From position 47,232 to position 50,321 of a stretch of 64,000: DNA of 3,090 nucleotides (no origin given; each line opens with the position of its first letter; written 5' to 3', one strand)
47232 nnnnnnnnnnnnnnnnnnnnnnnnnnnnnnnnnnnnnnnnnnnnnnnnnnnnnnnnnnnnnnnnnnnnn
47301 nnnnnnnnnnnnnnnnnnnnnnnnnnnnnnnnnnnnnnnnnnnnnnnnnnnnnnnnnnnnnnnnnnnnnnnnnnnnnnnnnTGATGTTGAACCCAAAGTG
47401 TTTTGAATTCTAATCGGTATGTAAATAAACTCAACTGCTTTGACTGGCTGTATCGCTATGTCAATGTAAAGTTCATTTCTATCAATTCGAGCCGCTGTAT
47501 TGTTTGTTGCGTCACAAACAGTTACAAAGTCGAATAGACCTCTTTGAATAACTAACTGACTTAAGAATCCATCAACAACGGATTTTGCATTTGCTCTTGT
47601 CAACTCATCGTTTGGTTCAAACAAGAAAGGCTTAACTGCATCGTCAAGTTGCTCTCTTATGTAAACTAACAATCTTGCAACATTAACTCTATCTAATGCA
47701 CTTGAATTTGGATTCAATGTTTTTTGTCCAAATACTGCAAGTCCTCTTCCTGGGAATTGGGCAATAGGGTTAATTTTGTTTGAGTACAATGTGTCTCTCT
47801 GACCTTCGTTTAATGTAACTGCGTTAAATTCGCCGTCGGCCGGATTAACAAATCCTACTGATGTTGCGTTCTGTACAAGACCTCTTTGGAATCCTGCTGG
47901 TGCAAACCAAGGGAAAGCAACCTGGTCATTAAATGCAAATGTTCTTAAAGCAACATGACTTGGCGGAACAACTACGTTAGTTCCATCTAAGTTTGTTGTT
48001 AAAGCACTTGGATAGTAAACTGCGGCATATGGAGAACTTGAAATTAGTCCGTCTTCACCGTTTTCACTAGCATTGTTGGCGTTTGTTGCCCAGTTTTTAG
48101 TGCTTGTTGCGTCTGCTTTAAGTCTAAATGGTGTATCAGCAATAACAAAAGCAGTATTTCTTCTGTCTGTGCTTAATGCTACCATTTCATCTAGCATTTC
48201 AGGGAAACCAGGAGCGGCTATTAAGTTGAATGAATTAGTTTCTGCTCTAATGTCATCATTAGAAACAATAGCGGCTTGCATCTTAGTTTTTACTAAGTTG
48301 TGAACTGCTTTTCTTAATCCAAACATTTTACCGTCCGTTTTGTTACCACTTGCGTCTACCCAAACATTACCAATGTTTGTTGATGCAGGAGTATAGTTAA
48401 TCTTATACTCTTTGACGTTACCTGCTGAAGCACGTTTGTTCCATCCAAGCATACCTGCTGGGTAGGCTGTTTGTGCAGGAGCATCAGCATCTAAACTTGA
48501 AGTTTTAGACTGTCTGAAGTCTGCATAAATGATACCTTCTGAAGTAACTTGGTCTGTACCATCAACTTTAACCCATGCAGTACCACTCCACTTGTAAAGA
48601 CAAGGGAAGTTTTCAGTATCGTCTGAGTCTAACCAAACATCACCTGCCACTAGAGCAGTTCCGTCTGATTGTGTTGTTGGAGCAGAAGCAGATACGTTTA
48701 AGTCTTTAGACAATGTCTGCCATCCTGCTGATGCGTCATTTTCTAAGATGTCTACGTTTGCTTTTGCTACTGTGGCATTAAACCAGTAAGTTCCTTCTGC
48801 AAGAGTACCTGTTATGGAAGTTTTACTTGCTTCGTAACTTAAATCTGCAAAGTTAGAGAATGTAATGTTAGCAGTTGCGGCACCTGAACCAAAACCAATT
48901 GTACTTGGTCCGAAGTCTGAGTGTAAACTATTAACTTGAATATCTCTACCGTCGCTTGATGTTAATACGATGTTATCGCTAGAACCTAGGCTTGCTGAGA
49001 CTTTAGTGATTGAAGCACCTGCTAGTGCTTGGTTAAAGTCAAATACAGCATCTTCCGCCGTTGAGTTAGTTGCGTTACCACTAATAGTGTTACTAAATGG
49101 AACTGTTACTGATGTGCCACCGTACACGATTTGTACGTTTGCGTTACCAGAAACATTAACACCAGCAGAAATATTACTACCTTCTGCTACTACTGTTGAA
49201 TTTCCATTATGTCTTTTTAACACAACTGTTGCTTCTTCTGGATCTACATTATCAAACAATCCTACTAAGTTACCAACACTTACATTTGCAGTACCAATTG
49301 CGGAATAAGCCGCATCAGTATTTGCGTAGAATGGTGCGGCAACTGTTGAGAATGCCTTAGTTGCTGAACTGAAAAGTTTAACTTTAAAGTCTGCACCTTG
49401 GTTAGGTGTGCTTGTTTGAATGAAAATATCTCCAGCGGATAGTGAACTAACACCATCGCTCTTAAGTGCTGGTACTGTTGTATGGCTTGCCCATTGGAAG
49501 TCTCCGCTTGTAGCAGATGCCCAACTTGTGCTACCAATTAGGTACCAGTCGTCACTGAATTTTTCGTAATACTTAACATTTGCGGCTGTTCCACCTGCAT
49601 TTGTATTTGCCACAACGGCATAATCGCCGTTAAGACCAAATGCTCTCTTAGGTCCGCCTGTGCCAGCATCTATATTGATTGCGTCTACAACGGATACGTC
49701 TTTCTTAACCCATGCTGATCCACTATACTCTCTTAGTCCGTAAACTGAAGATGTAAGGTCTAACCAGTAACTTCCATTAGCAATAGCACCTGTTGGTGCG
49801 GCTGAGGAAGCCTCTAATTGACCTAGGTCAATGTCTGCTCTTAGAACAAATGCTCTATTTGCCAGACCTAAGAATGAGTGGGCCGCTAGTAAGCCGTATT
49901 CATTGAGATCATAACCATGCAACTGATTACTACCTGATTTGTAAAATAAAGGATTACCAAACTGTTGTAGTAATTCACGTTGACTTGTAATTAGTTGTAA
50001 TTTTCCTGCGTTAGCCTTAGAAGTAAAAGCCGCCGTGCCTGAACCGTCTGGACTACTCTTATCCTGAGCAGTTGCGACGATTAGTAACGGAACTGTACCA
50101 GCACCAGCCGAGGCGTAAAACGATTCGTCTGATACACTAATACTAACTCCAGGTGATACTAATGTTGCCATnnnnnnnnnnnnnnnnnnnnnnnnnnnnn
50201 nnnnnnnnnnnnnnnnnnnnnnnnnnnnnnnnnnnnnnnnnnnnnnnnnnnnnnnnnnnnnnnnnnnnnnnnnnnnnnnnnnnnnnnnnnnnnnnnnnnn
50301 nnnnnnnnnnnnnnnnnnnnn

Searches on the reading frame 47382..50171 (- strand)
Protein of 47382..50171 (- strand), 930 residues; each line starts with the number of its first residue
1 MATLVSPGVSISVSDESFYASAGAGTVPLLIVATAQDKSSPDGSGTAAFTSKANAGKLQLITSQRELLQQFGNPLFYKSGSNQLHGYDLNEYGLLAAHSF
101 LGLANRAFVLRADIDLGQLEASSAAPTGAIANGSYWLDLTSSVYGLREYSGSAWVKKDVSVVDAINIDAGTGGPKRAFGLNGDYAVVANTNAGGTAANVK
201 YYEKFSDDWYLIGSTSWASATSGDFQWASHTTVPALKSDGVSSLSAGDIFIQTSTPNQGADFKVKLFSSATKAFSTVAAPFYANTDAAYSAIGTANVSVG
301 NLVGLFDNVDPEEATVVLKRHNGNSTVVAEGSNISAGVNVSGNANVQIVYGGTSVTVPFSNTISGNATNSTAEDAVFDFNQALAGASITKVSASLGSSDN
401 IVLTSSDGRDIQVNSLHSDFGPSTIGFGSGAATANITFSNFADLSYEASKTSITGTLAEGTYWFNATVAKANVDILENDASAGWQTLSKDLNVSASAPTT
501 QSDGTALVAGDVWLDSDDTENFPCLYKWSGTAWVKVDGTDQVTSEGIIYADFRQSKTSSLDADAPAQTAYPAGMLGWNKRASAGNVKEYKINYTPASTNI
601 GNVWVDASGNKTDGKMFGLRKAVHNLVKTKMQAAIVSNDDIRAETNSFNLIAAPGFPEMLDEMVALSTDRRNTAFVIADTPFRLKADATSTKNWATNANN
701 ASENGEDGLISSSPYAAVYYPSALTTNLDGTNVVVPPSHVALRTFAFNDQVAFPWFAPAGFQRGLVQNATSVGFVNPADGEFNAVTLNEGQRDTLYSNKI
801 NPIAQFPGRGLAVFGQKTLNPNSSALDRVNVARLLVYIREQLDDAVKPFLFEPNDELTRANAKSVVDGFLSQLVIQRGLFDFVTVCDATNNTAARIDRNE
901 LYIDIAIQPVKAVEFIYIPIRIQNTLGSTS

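Call 56: search_protein_families(library=phrogs, proteins=[window:47382-50171:-], max_evalue=0.00001)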
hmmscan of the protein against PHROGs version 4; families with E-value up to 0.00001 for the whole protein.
window:47382-50171:- (930 aa): 5 families
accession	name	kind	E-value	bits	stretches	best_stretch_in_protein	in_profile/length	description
phrog_10581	-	tail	6.8e-236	786.8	1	1-926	1-913/915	tail sheath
phrog_23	-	tail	1.2e-45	157.3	1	285-925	32-465/496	tail sheath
phrog_17610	-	tail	5.6e-25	88.3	1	711-920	902-1104/1135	tail sheath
phrog_34521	-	tail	1.4e-13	50.6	1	717-926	753-954/962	tail sheath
phrog_19666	-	tail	4.5e-08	33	1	644-889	730-953/985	tail sheath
